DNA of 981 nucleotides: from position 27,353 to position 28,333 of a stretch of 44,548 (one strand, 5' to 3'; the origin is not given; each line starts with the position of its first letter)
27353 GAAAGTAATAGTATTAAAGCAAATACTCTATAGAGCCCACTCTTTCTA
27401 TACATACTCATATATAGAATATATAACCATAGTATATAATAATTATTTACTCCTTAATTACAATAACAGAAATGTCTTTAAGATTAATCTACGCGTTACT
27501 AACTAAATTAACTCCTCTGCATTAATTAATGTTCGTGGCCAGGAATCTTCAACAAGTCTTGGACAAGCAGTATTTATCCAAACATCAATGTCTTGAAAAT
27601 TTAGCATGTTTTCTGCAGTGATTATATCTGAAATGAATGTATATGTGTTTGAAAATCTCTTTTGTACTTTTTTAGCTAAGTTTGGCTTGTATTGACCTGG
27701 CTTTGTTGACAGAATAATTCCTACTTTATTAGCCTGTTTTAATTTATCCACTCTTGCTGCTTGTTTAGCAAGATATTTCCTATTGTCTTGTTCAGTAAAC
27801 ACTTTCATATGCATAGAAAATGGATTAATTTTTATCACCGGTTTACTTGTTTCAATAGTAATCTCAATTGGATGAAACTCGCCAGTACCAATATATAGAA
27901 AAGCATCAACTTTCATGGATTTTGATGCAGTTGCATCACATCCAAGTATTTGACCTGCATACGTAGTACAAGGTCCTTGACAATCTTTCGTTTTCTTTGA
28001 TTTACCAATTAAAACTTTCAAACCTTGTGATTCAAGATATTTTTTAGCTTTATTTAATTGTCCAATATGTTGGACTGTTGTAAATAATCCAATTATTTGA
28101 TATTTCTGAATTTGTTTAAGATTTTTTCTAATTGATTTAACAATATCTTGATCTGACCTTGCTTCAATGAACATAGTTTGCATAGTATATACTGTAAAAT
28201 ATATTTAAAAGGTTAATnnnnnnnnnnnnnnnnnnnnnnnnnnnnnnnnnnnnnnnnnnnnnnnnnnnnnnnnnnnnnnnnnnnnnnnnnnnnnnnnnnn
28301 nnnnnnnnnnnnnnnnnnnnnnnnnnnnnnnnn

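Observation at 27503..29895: Diphthamide synthase gene dph2 is split by a two-gene insert, dividing the Fe-S ligands 1+2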

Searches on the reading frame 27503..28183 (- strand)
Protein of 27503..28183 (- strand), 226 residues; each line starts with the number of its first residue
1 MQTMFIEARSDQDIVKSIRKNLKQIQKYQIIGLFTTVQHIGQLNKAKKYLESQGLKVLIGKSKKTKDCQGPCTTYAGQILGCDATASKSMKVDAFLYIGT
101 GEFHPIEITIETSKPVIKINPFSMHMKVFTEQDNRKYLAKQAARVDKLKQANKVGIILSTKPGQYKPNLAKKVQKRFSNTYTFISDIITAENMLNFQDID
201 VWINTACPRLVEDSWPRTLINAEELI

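Call 3: search_protein_families(library=pfam, proteins=[window:27503-28183:-], max_evalue=0.1)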
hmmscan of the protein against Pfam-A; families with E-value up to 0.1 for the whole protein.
window:27503-28183:- (226 aa): 2 families
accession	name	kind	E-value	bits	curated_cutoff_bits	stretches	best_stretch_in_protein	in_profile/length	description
PF01866.22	Diphthamide_syn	-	2.7e-45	155.5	33.2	1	2-213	64-273/302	Putative diphthamide synthesis protein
PF09612.15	HtrL_YibB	-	0.032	14.3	24.1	1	92-184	6-99/267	Bacterial protein of unknown function (HtrL_YibB)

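Call 4: search_protein_families(library=ncbifam, proteins=[window:27503-28183:-], max_evalue=0.1)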
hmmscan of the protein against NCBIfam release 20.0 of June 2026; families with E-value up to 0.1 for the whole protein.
window:27503-28183:- (226 aa): 3 families
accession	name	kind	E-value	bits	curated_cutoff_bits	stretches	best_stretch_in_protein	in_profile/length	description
TIGR03682.1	arCOG04112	equivalog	1.2e-53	182.3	202.8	1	2-217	72-284/308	diphthamide biosynthesis enzyme Dph2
TIGR00322.1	diphth2_R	domain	5e-44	151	35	1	2-213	90-301/320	diphthamide biosynthesis enzyme Dph1/Dph2 domain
TIGR00272.1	DPH2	equivalog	0.00027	19.7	184.05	1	92-209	218-344/497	diphthamide biosynthesis protein 2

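Call 5: search_solved_structures(query=window:27503-28183:-, max_evalue=0.01, show_alignments=2)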
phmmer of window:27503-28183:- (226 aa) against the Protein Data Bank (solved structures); distinct sequences matched with E-value up to 0.01: 3.
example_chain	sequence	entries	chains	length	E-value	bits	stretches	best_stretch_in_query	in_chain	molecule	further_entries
6q2d_A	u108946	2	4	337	5e-39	137.4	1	2-214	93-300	2-(3-amino-3-carboxypropyl)histidine synthase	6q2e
6bxm_A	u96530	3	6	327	1.6e-35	125.9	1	3-214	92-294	Diphthamide biosynthesis enzyme Dph2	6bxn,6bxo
3lzc_A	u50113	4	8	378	2.5e-26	95.9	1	2-214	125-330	Dph2 | 2-(3-amino-3-carboxypropyl)histidine synthase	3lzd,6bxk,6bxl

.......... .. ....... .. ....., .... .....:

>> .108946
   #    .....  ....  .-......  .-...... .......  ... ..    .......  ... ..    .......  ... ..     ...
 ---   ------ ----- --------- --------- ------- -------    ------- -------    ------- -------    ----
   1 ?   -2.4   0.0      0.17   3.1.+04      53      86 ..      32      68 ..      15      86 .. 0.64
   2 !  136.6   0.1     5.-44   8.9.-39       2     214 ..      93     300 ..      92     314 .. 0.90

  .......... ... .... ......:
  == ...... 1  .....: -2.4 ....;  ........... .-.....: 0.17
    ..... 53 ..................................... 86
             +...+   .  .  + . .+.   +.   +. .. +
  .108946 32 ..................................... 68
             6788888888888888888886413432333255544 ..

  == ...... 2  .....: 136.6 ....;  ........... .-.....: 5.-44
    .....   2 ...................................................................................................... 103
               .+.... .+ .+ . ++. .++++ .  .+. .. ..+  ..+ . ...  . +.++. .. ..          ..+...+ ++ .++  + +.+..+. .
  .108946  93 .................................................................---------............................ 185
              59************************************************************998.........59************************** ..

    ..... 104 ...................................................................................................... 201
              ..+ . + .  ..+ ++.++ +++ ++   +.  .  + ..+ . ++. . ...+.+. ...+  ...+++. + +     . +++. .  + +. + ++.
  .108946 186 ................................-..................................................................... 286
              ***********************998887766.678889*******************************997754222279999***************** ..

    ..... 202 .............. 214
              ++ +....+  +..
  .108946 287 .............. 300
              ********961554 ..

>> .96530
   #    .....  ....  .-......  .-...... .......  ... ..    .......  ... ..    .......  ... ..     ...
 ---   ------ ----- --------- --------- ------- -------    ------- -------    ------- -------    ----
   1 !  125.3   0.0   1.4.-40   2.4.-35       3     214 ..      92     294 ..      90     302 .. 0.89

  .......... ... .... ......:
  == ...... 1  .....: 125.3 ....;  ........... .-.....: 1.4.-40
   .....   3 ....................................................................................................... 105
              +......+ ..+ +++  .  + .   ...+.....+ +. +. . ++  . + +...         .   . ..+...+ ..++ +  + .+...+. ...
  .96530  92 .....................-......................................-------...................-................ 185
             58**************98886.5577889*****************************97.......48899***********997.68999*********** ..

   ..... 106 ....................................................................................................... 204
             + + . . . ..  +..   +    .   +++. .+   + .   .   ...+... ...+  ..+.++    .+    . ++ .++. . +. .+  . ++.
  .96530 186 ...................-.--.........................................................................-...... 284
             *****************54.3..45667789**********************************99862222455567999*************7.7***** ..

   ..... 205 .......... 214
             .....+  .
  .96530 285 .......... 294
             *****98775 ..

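Call 10: find_homologous_proteins(query=window:27503-28183:-, max_evalue=1e-10)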
Query window:27503-28183:- (226 aa): 365 proteins with E <= 1e-10 among 489 candidates; the best 120 are listed.
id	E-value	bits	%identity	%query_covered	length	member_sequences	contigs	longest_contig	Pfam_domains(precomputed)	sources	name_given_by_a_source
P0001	9.4e-146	501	100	100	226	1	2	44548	PF01866.23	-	-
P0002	1.5e-104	366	71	100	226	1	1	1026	PF01866.23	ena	-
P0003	9.1e-94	331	61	99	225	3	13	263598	PF01866.23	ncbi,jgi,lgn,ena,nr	ncbi:hypothetical protein HN924_00490 [Candidatus Woesearchaeota archaeon]|nr:hypothetical protein [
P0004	1.0e-92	328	61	99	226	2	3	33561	PF01866.23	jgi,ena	-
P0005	5.2e-92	325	60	99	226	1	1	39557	PF01866.23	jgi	jgi:2-(3-amino-3-carboxypropyl)histidine synthase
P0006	5.7e-91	322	62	100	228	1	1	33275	PF01866.23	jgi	jgi:2-(3-amino-3-carboxypropyl)histidine synthase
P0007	2.7e-90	320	59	100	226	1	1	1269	PF01866.23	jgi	jgi:2-(3-amino-3-carboxypropyl)histidine synthase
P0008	5.2e-90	319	60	100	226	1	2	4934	PF01866.23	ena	-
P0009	1.5e-89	317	60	100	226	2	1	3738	PF01866.23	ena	-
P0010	2.1e-89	317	63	99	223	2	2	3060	PF01866.23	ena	-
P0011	4.5e-89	316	61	100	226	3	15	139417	PF01866.23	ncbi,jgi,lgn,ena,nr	ncbi:hypothetical protein HOD83_00515 [Candidatus Woesearchaeota archaeon]|jgi:2-(3-amino-3-carboxyp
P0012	5.3e-89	315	58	100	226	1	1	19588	PF01866.23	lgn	-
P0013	5.4e-89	315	60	100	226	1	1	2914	PF01866.23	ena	-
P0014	1.9e-88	314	61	99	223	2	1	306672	PF01866.23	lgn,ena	-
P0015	4.4e-88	312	61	99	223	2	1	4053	PF01866.23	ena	-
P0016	5.2e-88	312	59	100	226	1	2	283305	PF01866.23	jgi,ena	jgi:2-(3-amino-3-carboxypropyl)histidine synthase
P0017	4.0e-86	306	58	100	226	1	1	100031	PF01866.23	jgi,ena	jgi:2-(3-amino-3-carboxypropyl)histidine synthase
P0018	4.4e-85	303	60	100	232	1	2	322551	PF01866.23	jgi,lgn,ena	jgi:2-(3-amino-3-carboxypropyl)histidine synthase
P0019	8.9e-85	302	59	100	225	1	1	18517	PF01866.23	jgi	-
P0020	3.5e-68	247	52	100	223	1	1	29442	PF01866.23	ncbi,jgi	-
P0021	4.2e-64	234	49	100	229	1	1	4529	PF01866.23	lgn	-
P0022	6.8e-64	233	49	100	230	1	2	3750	PF01866.23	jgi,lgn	-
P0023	8.0e-62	227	48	100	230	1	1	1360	PF01866.23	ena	-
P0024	1.4e-61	226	46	99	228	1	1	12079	PF01866.23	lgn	-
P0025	3.1e-61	225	46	100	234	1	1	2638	PF01866.23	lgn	-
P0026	4.4e-61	224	45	100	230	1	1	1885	PF01866.23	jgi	-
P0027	8.9e-59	217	46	100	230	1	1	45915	PF01866.23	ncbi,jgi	-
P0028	1.1e-58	216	45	100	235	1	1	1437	PF01866.23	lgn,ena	-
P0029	1.4e-58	216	47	100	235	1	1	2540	PF01866.23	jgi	-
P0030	6.7e-58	214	44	100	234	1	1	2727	PF01866.23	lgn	-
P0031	4.6e-57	211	46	100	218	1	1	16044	PF01866.23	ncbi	-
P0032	4.7e-55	205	51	100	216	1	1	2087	PF01866.23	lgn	-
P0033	4.3e-54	201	42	100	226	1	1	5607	PF01866.23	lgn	-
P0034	1.9e-52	196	46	100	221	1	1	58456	PF01866.23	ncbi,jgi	-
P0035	1.4e-51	193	43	100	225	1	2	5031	PF01866.23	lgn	-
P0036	1.5e-51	193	41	100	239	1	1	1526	PF01866.23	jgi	jgi:2-(3-amino-3-carboxypropyl)histidine synthase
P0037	4.0e-50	188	44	100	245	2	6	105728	PF01866.23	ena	-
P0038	7.9e-50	187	43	100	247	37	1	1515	PF01866.23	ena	-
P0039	9.9e-50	187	43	100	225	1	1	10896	PF01866.23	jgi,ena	-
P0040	1.4e-49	187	44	100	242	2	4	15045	PF01866.23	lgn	-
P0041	2.2e-49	186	43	100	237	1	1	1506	PF01866.23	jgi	-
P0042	6.0e-49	185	42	100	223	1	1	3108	PF01866.23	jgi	-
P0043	3.3e-48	182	41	100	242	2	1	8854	PF01866.23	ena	-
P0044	6.6e-48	181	43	100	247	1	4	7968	PF01866.23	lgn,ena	-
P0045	7.2e-48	181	43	100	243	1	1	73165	PF01866.23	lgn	-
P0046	5.2e-47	178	41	100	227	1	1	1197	PF01866.23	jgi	-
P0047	1.2e-46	177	41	100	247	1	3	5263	PF01866.23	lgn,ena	-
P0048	3.5e-46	176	39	100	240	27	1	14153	PF01866.23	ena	-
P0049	2.8e-45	173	39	100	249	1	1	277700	PF01866.23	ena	-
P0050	4.8e-45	172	44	100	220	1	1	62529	PF01866.23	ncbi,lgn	-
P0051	1.0e-44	171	40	100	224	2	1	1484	PF01866.23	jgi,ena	-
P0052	1.2e-44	171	40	100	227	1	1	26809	PF01866.23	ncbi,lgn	-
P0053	2.9e-44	169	39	100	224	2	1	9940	PF01866.23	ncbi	-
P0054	6.5e-44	168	40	100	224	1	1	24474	PF01866.23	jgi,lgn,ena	-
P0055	1.7e-43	167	38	100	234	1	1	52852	PF01866.23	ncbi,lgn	ncbi:MAG: diphthamide synthesis protein [Candidatus Nanoarchaeia archaeon]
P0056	3.4e-43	166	38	98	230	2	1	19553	PF01866.23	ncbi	ncbi:MAG: diphthamide synthesis protein [Candidatus Nanoarchaeia archaeon]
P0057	9.3e-43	164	42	100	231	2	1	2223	PF01866.23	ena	-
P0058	1.1e-42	164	41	98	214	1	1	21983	PF01866.23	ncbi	-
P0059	1.2e-42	164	41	96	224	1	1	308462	PF01866.23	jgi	jgi:2-(3-amino-3-carboxypropyl)histidine synthase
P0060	2.7e-42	163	38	100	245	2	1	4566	PF01866.23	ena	-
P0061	1.1e-41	161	38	100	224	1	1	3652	PF01866.23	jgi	jgi:2-(3-amino-3-carboxypropyl)histidine synthase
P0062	3.8e-41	159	41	100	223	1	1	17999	PF01866.23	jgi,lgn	jgi:2-(3-amino-3-carboxypropyl)histidine synthase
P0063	1.1e-40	158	41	100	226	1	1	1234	PF01866.23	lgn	-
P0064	2.8e-40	156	40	99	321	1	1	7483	PF01866.23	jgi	-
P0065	3.6e-40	156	38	100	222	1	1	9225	PF01866.23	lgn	-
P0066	4.4e-40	156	39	100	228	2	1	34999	PF01866.23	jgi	jgi:2-(3-amino-3-carboxypropyl)histidine synthase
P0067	5.7e-39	152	39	100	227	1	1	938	PF01866.23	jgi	jgi:2-(3-amino-3-carboxypropyl)histidine synthase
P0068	8.2e-39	151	43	94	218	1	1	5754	PF01866.23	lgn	-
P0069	2.5e-38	150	44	95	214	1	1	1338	PF01866.23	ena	-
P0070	1.2e-37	148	40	100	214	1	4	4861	PF01866.23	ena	-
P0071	1.3e-37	148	40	98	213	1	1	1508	PF01866.23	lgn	-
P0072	3.8e-37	146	38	100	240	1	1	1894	PF01866.23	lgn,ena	-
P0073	6.7e-37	145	41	100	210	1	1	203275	PF01866.23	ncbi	-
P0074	1.1e-36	145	37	100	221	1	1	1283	PF01866.23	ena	-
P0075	1.5e-36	144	40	96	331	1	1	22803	PF01866.23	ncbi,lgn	ncbi:MAG: diphthamide biosynthesis enzyme Dph2 [Halobacteriota archaeon]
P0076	1.5e-36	144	40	100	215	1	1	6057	PF01866.23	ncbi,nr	ncbi:diphthamide synthesis protein [Candidatus Woesearchaeota archaeon]|nr:diphthamide synthesis pro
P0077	2.1e-36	144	39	98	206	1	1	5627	PF01866.23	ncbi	-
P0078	3.0e-36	143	38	100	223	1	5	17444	PF01866.23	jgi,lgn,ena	-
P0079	5.1e-36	142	38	96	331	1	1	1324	PF01866.23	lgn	-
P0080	6.4e-36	142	35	100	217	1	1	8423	PF01866.23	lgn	-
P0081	8.2e-36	142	37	95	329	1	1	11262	PF01866.23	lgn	-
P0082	9.2e-36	141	40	100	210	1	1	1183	PF01866.23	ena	-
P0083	1.2e-35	141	38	96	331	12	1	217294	PF01866.23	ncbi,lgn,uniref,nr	ncbi:diphthamide biosynthesis enzyme Dph2 [Methanococcoides sp. NM1]|uniref:diphthamide biosynthesis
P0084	1.5e-35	141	39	86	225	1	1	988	PF01866.23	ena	-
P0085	1.6e-35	141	37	96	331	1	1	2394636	PF01866.23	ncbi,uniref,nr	ncbi:diphthamide biosynthesis enzyme Dph2 [Methanococcoides methylutens]|uniref:2-(3-amino-3-carboxy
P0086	1.7e-35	141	40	100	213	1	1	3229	PF01866.23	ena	-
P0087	2.4e-35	140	41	100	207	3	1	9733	PF01866.23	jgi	-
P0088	2.5e-35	140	37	96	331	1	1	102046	PF01866.23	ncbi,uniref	ncbi:diphthamide biosynthesis enzyme Dph2 [Methanococcoides sp. LMO-2]|uniref:2-(3-amino-3-carboxypr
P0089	2.5e-35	140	39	100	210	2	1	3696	PF01866.23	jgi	jgi:2-(3-amino-3-carboxypropyl)histidine synthase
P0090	3.8e-35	139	36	100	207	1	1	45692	PF01866.23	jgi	jgi:2-(3-amino-3-carboxypropyl)histidine synthase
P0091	4.7e-35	139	39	100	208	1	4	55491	PF01866.23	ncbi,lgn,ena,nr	ncbi:MAG: diphthamide synthesis protein [Nanoarchaeota archaeon]|nr:diphthamide synthesis protein [N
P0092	5.9e-35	139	38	100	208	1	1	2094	PF01866.23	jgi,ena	-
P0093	6.7e-35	139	39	98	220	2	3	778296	PF01866.23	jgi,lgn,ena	-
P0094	6.8e-35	139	42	100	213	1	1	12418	PF01866.23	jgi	-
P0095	9.5e-35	138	41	100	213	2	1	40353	PF01866.23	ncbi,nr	ncbi:2-(3-amino-3-carboxypropyl)histidine synthase subunit [Candidatus Woesearchaeota archaeon]|nr:2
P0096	1.2e-34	138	39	100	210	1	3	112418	PF01866.23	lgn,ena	-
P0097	1.7e-34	137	39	100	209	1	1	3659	PF01866.23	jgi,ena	-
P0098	2.4e-34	137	38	95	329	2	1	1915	PF01866.23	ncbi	-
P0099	2.4e-34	137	39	94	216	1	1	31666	PF01866.23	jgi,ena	-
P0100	3.1e-34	136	41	100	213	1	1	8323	PF01866.23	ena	-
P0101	3.9e-34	136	39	100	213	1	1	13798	PF01866.23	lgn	-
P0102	4.6e-34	136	35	100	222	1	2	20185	PF01866.23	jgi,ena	-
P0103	5.7e-34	136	38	94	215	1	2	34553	PF01866.23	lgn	-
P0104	5.7e-34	136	41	95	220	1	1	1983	PF01866.23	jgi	jgi:2-(3-amino-3-carboxypropyl)histidine synthase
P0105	6.0e-34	136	37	96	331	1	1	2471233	PF01866.23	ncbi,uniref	ncbi:diphthamide biosynthesis enzyme Dph2 [Methanococcoides sp. FTZ1]|uniref:diphthamide biosynthesi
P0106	6.6e-34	135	39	86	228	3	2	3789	PF01866.23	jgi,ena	-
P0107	7.4e-34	135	36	100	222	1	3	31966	PF01866.23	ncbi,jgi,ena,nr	ncbi:hypothetical protein DRJ22_01585 [Candidatus Woesearchaeota archaeon]|nr:MAG: hypothetical prot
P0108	8.7e-34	135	37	100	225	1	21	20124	PF01866.23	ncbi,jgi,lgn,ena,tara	jgi:2-(3-amino-3-carboxypropyl)histidine synthase|tara:strand:- start:10729 stop:11406 length:678 st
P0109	9.1e-34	135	37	86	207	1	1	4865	PF01866.23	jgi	-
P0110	1.7e-33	134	38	86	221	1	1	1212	PF01866.23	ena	-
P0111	1.9e-33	134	39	93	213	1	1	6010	PF01866.23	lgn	-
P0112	2.0e-33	134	36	100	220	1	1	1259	PF01866.23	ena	-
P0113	2.8e-33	133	37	100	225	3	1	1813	PF01866.23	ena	-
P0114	2.9e-33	133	42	99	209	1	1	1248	PF01866.23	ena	-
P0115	3.0e-33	133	37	100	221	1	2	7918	PF01866.23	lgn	-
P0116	3.2e-33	133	38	100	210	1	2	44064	PF01866.23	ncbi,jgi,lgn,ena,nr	ncbi:MAG: 2-(3-amino-3-carboxypropyl)histidine synthase subunit [Nanoarchaeota archaeon]|nr:2-(3-ami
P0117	4.4e-33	133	38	100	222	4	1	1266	PF01866.23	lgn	-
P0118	5.0e-33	133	42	69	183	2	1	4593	PF01866.23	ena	-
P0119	5.5e-33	132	38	86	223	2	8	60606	PF01866.23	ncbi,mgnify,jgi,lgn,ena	mgnify:CR=1 FL=1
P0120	6.3e-33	132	38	93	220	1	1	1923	PF01866.23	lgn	-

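Call 11: find_encoding_contigs(protein=P0003, flank=6000, max_places=3)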
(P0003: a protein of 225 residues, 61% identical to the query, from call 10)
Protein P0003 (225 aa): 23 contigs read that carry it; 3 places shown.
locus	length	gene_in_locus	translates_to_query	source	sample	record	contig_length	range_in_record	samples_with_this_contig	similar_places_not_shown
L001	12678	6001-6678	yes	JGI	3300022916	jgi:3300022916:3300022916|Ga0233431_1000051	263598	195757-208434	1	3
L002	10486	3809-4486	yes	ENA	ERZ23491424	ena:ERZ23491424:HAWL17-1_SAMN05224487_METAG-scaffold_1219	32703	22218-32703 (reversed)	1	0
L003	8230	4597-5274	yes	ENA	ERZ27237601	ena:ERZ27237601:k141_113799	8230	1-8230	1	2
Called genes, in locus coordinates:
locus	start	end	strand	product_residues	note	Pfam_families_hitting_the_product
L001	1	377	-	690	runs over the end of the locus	-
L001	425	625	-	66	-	-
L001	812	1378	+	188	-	PF00252:Ribosomal_L16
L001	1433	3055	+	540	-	PF01326:PPDK_N, PF00391:PEP-utilizers (weak)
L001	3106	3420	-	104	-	PF04010:DUF357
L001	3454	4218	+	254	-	PF07705:CARDB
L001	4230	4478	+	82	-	PF01866:Diphthamide_syn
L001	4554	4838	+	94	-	-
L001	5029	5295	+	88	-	-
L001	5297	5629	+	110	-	-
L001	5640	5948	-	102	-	-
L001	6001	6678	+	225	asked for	PF01866:Diphthamide_syn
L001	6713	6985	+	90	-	PF13656:RNA_pol_L_2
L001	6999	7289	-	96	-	PF12089:DUF3566 (faint)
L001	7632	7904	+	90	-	-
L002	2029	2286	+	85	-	PF01866:Diphthamide_syn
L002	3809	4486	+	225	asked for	PF01866:Diphthamide_syn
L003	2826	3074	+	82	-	PF01866:Diphthamide_syn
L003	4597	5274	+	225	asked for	PF01866:Diphthamide_syn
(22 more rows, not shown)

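Call 12: find_encoding_contigs(protein=P0014, flank=6000, max_places=2)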
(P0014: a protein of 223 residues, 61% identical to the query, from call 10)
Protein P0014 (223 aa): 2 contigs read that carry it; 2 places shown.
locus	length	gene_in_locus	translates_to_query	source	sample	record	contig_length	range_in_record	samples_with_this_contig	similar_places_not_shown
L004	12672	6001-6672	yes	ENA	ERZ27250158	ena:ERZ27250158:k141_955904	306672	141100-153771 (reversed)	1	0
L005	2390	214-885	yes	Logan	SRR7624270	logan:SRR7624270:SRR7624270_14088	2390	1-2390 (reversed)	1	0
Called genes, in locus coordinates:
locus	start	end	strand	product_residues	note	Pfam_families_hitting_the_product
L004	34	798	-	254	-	PF00705:PCNA_N, PF02144:Rad1 (faint), PF02747:PCNA_C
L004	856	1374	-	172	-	PF13302:Acetyltransf_3 (weak), PF00583:Acetyltransf_1, PF13508:Acetyltransf_7, PF13673:Acetyltransf_10 (weak), PF14542:Acetyltransf_CG (faint), PF08445:FR47 (weak)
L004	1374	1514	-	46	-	-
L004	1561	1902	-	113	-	-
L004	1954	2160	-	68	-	-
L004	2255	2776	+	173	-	PF00252:Ribosomal_L16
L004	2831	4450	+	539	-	PF01326:PPDK_N, PF00391:PEP-utilizers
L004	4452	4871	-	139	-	PF09391:DUF2000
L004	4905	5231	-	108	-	PF04010:DUF357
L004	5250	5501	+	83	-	PF01866:Diphthamide_syn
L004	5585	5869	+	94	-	-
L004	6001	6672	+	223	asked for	PF01866:Diphthamide_syn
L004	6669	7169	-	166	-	-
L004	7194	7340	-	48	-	-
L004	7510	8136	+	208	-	PF13197:DUF4013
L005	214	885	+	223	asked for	PF01866:Diphthamide_syn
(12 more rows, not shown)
